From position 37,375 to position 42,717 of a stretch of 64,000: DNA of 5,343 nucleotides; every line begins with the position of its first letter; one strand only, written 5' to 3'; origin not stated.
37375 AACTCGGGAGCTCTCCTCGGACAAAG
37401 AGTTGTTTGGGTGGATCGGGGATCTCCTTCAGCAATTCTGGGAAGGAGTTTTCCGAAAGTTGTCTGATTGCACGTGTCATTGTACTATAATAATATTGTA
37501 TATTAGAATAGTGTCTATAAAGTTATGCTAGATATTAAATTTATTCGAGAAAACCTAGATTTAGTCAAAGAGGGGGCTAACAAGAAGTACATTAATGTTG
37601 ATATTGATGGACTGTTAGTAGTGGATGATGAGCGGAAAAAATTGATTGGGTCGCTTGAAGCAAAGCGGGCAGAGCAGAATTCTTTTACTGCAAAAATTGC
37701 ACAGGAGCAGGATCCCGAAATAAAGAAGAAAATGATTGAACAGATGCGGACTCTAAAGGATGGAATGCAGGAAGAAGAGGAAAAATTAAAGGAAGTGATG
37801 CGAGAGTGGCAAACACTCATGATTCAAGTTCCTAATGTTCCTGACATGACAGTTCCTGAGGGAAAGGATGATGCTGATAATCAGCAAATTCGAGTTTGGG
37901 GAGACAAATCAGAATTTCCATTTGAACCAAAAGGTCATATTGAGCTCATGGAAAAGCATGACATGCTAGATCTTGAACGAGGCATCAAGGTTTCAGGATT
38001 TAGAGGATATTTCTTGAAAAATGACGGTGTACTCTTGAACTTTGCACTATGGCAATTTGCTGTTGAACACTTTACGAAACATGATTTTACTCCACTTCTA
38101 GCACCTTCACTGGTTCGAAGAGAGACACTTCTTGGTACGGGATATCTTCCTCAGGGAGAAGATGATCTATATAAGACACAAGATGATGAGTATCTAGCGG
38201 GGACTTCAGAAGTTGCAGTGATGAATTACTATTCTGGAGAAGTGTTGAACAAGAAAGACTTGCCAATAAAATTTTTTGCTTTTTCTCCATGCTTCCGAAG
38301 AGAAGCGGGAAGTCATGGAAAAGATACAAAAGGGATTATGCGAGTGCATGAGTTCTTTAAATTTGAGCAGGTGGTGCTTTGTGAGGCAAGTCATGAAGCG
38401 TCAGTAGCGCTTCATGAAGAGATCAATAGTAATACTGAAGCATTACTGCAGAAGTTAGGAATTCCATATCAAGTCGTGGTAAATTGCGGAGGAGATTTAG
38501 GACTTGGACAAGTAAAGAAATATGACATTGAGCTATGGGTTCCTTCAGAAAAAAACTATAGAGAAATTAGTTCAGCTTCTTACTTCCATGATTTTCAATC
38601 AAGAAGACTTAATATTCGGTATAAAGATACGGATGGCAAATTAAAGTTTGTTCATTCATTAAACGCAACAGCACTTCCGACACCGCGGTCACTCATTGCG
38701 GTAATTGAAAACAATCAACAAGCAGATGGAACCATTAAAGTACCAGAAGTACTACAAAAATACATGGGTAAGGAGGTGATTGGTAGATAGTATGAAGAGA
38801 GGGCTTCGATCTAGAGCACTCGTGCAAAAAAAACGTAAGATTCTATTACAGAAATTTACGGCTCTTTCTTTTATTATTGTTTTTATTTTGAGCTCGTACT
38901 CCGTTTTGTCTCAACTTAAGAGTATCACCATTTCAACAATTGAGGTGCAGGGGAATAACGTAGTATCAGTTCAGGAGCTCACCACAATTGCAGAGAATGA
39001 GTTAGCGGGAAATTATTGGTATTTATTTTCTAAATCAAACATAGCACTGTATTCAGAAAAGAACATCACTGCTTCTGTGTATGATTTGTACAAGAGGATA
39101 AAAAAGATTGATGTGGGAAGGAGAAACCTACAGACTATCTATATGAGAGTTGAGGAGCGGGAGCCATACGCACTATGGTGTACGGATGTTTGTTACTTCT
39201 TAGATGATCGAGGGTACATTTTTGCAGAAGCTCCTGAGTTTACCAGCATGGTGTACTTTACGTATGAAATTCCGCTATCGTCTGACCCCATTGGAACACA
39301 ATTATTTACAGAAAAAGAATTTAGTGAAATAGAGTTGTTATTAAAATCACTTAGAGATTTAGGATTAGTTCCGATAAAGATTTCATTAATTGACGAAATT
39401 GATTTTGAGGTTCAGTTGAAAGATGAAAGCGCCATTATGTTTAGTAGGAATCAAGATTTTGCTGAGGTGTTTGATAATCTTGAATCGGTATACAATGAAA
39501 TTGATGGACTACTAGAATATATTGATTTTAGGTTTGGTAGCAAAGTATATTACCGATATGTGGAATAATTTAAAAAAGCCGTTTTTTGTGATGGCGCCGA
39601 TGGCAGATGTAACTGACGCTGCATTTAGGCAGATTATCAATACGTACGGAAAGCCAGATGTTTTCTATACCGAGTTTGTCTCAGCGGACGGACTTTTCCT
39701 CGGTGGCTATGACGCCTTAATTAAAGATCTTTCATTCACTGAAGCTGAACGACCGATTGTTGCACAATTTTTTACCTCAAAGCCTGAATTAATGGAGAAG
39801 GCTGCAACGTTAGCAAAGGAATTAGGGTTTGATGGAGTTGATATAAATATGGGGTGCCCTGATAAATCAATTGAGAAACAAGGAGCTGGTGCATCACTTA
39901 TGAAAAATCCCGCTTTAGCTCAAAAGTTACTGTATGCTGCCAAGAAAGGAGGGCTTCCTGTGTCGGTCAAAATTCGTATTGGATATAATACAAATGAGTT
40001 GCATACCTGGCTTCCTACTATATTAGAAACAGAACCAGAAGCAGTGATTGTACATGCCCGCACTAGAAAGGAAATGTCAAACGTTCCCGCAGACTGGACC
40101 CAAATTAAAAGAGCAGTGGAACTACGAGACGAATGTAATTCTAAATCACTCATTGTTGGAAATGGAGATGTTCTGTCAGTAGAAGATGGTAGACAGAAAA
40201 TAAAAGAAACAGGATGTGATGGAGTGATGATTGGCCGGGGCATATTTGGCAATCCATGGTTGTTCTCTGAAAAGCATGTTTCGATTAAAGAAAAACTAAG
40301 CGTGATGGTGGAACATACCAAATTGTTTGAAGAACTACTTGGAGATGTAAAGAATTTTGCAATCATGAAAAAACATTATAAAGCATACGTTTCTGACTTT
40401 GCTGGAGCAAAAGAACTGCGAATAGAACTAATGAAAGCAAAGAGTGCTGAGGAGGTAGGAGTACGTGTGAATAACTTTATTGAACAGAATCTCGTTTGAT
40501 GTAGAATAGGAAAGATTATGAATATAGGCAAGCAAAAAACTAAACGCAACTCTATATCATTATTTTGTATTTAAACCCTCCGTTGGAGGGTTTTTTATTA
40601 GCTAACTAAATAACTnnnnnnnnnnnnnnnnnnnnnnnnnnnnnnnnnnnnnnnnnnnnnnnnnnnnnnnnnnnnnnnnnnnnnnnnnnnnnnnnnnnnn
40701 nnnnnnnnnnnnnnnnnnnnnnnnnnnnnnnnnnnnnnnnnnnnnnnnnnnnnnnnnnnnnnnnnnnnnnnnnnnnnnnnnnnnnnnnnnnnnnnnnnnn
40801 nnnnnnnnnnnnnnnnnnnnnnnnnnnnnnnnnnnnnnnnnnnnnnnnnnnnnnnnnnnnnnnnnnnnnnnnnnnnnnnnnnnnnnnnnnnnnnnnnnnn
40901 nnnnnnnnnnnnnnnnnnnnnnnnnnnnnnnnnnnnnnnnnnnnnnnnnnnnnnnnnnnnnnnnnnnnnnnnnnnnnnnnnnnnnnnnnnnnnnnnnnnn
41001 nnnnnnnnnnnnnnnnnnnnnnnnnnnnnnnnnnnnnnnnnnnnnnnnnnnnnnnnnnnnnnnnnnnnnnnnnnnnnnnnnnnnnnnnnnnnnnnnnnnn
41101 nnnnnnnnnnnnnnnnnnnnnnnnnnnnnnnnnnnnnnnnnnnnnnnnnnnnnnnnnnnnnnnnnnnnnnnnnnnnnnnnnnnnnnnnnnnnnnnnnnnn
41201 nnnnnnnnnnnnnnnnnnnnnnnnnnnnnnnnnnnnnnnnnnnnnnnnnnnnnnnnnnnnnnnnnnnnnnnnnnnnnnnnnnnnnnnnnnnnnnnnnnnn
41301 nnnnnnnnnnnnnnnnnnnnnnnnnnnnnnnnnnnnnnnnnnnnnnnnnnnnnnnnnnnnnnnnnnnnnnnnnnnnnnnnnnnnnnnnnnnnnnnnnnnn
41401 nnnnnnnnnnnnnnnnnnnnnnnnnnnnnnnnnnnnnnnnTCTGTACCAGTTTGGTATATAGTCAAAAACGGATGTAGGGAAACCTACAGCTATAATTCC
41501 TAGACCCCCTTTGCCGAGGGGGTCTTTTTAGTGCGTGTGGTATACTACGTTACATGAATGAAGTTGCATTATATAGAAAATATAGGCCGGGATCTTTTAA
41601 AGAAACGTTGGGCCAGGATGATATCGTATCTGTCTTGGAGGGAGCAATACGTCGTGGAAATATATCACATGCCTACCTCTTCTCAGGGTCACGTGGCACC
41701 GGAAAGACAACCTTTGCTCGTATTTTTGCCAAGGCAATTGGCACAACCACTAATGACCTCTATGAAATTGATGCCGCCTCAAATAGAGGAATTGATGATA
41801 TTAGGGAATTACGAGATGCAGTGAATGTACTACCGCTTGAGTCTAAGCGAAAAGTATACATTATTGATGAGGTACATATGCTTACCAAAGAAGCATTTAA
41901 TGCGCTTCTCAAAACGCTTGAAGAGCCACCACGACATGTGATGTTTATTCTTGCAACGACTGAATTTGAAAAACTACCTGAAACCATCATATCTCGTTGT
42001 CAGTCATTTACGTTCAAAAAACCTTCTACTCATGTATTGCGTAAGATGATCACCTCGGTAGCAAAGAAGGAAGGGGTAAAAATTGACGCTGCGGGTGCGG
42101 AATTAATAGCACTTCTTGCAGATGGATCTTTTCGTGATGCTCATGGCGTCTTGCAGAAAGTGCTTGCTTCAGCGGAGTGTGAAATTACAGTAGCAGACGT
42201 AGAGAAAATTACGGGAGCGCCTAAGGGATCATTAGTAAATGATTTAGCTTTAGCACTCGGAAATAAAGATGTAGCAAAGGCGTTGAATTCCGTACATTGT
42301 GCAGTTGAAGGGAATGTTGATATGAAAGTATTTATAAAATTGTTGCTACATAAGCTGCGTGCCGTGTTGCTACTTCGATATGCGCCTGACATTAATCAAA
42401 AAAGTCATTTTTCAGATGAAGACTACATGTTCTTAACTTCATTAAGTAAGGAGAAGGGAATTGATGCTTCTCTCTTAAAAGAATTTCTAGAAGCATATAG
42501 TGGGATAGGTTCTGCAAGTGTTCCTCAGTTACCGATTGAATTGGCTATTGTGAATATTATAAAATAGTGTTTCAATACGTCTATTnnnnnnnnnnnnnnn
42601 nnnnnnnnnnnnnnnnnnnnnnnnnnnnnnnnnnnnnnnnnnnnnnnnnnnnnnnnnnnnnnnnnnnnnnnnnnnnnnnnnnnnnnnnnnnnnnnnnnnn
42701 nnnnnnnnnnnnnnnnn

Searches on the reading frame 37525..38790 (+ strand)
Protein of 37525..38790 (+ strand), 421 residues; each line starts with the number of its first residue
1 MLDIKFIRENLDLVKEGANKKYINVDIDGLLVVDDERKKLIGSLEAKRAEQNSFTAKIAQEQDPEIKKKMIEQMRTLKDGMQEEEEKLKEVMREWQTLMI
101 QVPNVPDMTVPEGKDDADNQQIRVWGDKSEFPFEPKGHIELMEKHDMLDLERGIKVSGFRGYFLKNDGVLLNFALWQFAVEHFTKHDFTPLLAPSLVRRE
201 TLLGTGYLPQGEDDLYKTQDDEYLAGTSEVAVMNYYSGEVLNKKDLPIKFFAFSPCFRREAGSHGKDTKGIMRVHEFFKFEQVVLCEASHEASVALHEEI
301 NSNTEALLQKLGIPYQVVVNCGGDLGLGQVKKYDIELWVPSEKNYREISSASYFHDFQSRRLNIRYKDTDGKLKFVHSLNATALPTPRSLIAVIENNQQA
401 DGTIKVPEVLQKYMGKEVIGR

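Call 10: search_protein_families(library=pfam, proteins=[window:37525-38790:+], max_evalue=0.001)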
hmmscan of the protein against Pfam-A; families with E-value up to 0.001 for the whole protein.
window:37525-38790:+ (421 aa): 2 families
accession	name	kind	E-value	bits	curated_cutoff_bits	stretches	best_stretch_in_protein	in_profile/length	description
PF00587.30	tRNA-synt_2b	-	1.1e-37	130.2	29.3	1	218-397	3-179/179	tRNA synthetase class II core domain (G, H, P, S and T)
PF02403.27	Seryl_tRNA_N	-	1.9e-20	73.5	28.2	1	1-106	1-108/108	Seryl-tRNA synthetase N-terminal domain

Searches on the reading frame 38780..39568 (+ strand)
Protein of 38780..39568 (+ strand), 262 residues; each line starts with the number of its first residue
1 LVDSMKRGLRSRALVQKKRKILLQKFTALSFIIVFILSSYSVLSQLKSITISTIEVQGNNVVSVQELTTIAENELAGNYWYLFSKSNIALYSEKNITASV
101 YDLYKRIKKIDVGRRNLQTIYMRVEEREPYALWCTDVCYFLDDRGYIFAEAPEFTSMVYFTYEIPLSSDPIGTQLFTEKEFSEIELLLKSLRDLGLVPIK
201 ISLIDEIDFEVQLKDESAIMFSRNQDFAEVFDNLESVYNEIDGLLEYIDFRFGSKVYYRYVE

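Call 10: search_protein_families(library=pfam, proteins=[window:38780-39568:+], max_evalue=0.001)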
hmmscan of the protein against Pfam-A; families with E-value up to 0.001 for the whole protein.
window:38780-39568:+ (262 aa): 0 families

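Call 46: search_protein_families(library=ncbifam, proteins=[window:38780-39568:+], max_evalue=0.01)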
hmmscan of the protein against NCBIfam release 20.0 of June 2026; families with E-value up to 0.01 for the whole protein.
window:38780-39568:+ (262 aa): 1 family
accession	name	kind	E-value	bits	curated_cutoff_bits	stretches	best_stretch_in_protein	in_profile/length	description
NF004039.0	PRK05529.1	equivalog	4.7e-05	22.7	353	1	17-132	32-134/255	cell division protein FtsQ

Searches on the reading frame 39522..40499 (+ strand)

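Call 10: search_protein_families(library=pfam, proteins=[window:39522-40499:+], max_evalue=0.001)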
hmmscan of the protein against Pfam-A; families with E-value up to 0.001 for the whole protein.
window:39522-40499:+ (325 aa): 1 family
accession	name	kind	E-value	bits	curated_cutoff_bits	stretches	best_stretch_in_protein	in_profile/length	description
PF01207.24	Dus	-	1.3e-65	222.1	20.4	1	24-316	2-302/311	Dihydrouridine synthase (Dus)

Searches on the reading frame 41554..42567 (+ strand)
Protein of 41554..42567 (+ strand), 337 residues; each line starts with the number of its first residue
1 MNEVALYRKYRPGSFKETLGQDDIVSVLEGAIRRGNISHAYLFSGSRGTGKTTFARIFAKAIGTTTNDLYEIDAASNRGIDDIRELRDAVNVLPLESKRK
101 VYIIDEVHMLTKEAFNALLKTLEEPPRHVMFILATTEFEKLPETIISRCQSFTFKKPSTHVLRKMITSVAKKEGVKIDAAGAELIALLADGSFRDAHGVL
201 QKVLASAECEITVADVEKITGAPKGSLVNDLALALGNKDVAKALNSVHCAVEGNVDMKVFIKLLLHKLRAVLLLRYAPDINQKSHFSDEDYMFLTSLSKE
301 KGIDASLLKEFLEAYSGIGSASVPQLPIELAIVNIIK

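Call 10: search_protein_families(library=pfam, proteins=[window:41554-42567:+], max_evalue=0.001)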
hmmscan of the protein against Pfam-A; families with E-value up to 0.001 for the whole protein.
window:41554-42567:+ (337 aa): 11 families
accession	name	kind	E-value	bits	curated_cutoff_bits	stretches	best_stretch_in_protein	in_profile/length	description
PF13177.12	DNA_pol3_delta2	-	4.4e-35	121.5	27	2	77-157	80-160/161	DNA polymerase III, delta subunit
PF00004.35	AAA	-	3.1e-15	57.2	21.2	1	42-153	2-127/131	ATPase family associated with various cellular activities (AAA)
PF05496.18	RuvB_N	-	4.4e-08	33.5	27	1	11-124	2-110/159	Holliday junction DNA helicase RuvB P-loop domain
PF13401.12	AAA_22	-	1.6e-06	28.9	27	1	46-136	42-123/130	AAA domain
PF13173.12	AAA_14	-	1.6e-06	28.6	27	1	40-134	4-96/129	AAA domain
PF07728.20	AAA_5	-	2.7e-06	27.9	22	1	42-130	3-98/139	AAA domain (dynein-related subfamily)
PF12169.13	DNA_pol3_gamma3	-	8.3e-06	26.1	24.4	1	211-335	1-127/143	DNA polymerase III subunits gamma and tau domain III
PF06068.19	TIP49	-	2.6e-05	24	23.8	0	101-135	277-310/347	TIP49 P-loop domain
PF22608.2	DNAX_ATPase_lid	-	0.00022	21.4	27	1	165-197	5-37/49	DNA polymerase III clamp loader subunit, ATPase lid domain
PF13604.12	AAA_30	-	0.00025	21.3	27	0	42-131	22-121/191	AAA domain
PF13479.12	AAA_24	-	0.00029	21.2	27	0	44-117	8-83/195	AAA domain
